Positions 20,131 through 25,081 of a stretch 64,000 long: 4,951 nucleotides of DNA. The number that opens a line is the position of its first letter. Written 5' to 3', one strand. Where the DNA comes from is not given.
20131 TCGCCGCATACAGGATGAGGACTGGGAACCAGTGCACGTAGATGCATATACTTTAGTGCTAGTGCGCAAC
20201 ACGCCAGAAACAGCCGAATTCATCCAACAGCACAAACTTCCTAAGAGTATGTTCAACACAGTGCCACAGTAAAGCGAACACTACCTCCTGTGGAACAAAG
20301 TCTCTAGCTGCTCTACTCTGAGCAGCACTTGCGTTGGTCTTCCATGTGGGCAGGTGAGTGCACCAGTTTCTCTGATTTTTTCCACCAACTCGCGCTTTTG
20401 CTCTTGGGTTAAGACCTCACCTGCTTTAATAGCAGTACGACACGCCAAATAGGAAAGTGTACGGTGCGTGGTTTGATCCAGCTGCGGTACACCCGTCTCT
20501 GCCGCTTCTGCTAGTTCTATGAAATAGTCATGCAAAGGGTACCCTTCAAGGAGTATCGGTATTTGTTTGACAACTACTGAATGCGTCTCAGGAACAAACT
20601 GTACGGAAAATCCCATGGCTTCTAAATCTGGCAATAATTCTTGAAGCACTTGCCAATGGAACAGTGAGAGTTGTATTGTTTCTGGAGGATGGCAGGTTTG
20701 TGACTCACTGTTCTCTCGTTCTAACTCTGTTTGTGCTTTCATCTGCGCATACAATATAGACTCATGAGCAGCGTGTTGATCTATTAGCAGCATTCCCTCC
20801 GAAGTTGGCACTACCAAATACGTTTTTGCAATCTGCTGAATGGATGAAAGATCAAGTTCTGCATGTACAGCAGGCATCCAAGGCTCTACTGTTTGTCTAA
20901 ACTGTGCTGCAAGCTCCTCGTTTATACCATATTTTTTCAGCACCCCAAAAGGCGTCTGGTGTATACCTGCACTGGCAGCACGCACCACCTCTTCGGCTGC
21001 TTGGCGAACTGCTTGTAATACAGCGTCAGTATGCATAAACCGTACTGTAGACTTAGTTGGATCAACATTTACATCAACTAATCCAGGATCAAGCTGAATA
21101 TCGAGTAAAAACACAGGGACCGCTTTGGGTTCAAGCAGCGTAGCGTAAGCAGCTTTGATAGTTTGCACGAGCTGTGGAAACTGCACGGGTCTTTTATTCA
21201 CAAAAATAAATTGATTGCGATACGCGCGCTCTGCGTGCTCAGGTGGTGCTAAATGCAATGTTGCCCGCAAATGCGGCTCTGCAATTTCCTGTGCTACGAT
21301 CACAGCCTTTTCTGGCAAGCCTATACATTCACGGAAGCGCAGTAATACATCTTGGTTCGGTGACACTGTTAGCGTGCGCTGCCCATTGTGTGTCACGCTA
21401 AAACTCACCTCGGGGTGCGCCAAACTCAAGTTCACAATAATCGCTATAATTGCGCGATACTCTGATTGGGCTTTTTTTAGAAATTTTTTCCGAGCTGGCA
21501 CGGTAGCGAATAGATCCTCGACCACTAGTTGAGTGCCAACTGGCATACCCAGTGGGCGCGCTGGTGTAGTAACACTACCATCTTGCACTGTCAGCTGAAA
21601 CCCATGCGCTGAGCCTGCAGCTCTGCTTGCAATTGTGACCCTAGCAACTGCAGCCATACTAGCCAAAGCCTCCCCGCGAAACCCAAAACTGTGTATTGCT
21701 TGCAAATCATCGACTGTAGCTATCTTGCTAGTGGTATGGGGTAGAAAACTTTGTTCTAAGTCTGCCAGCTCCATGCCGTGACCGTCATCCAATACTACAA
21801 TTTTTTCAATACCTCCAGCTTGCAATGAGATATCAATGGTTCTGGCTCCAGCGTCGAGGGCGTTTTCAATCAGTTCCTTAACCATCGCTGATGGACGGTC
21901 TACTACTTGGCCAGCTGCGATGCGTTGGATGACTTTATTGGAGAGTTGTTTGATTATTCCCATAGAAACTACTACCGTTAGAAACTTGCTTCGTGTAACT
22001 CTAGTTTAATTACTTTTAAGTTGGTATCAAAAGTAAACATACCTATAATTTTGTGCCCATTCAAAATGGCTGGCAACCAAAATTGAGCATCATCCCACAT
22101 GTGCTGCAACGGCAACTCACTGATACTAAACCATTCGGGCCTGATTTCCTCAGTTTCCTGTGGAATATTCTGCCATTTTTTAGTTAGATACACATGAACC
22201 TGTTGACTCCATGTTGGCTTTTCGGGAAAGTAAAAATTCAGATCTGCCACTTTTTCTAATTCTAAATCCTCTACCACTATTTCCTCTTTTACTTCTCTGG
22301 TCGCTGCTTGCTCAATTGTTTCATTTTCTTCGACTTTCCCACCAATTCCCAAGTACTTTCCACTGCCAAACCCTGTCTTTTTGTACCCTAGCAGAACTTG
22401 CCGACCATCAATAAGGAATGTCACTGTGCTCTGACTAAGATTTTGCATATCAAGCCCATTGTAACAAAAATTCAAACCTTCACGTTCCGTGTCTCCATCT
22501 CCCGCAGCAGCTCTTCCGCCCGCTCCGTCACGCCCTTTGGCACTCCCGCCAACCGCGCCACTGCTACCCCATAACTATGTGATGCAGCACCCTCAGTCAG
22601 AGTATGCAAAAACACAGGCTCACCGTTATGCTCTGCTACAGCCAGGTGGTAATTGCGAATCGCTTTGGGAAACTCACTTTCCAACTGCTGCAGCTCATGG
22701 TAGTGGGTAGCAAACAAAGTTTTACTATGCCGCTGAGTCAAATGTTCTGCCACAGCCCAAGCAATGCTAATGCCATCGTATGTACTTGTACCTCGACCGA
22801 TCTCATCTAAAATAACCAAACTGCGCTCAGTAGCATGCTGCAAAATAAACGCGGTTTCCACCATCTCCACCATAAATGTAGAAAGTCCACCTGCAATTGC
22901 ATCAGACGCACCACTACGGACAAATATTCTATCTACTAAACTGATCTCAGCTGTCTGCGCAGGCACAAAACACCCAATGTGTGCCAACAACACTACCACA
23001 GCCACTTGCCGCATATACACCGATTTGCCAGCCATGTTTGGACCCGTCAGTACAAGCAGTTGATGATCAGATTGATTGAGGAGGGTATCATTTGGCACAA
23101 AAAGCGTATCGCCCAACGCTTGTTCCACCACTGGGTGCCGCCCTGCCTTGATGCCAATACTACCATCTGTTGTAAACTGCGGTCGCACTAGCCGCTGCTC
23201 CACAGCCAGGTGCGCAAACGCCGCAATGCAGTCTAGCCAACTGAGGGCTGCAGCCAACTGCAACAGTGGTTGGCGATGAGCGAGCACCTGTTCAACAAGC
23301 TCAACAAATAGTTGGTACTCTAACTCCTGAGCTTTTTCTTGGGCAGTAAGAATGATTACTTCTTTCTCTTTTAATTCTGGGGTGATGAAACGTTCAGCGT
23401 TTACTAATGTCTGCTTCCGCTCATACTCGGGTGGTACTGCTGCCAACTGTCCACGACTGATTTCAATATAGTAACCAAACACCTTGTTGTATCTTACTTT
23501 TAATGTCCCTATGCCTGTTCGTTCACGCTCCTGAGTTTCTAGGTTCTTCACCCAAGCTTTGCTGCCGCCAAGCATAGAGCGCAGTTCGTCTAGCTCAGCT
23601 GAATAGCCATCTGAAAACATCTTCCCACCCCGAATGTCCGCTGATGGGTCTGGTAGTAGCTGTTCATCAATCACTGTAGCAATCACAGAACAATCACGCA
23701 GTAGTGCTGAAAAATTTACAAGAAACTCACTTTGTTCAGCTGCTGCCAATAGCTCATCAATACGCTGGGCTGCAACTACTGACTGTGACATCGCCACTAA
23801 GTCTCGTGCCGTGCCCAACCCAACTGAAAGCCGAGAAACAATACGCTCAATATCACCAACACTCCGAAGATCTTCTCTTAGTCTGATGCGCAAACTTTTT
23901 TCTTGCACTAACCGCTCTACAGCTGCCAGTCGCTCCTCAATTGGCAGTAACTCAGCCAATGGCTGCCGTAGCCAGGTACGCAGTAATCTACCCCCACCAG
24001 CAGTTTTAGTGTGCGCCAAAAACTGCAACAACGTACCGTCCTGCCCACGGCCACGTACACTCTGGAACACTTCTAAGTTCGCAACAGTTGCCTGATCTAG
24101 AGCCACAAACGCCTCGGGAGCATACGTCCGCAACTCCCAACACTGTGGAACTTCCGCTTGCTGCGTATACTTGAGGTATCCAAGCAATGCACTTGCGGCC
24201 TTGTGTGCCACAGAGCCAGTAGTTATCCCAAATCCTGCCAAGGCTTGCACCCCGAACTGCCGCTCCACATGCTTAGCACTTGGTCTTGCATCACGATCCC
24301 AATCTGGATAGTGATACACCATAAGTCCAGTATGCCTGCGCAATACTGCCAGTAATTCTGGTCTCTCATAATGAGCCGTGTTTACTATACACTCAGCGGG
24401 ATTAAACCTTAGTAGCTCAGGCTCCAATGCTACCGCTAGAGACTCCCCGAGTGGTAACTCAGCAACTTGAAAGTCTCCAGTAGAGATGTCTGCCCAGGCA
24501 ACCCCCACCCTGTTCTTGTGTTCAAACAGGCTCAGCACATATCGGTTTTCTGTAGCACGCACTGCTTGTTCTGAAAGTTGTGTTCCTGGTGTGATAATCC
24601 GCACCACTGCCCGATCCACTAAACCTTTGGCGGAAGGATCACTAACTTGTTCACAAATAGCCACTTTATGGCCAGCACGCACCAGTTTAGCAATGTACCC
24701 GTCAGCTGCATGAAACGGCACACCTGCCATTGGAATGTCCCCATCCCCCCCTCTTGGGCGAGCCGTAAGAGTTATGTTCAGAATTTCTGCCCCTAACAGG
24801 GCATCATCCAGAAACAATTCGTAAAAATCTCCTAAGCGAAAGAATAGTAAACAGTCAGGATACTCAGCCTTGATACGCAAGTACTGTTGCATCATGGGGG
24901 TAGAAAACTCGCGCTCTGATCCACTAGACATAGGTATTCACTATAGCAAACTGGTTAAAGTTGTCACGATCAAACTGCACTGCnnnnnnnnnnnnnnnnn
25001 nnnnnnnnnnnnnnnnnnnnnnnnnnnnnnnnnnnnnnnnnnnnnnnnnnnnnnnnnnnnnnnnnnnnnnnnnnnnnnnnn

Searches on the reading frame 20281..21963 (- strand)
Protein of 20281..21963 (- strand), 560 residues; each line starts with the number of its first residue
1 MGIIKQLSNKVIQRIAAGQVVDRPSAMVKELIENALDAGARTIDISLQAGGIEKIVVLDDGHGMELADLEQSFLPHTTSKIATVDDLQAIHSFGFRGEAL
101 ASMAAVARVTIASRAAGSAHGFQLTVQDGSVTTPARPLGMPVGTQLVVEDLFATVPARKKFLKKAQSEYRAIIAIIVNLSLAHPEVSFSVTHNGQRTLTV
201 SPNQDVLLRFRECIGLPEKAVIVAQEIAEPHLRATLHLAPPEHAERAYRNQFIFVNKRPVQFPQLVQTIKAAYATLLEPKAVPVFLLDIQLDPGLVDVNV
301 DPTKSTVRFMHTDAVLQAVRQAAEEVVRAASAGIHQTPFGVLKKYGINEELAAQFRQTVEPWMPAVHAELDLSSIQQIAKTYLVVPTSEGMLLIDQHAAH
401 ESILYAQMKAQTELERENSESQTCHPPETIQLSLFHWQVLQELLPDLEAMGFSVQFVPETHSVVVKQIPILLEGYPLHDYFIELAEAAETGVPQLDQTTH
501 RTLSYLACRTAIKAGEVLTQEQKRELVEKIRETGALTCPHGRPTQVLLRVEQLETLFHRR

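Call 13: search_protein_families(library=pfam, proteins=[window:20281-21963:-], max_evalue=0.001)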
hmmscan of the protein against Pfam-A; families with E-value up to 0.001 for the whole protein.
window:20281-21963:- (560 aa): 4 families
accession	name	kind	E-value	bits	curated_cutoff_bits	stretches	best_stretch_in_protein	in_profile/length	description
PF08676.16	MutL_C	-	1.8e-24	86.5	25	1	375-517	1-141/142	MutL C terminal dimerisation domain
PF01119.25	DNA_mis_repair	-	9.8e-24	83.7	26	1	228-326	19-117/119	DNA mismatch repair protein, C-terminal domain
PF13589.12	HATPase_c_3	-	4.2e-14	53.2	25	1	27-125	6-104/137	Histidine kinase-, DNA gyrase B-, and HSP90-like ATPase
PF02518.31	HATPase_c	-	2e-06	28.7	26.4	1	22-84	4-64/111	Histidine kinase-, DNA gyrase B-, and HSP90-like ATPase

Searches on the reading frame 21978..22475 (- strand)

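Call 13: search_protein_families(library=pfam, proteins=[window:21978-22475:-], max_evalue=0.001)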
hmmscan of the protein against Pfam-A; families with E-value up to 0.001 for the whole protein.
window:21978-22475:- (165 aa): 1 family
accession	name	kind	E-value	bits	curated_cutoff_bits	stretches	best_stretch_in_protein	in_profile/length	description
PF00293.34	NUDIX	-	2.6e-14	53.8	21.1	1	19-130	8-128/134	NUDIX domain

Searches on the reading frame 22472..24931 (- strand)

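Call 13: search_protein_families(library=pfam, proteins=[window:22472-24931:-], max_evalue=0.001)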
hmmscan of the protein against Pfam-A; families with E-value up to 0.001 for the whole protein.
window:22472-24931:- (819 aa): 5 families
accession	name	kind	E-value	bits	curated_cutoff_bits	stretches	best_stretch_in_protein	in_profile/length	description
PF00488.27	MutS_V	-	2.3e-80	269.5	30.2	1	627-813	2-188/188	MutS domain V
PF05192.23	MutS_III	-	1.4e-44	153.2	34.1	1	281-573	1-194/194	MutS domain III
PF01624.25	MutS_I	-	1.6e-41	141.5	20.6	1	11-121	1-112/113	MutS domain I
PF05190.23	MutS_IV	-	2.4e-30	105.1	22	1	442-532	1-91/92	MutS family domain IV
PF05188.22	MutS_II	-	2.5e-23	83.4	25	1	131-263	2-131/133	MutS domain II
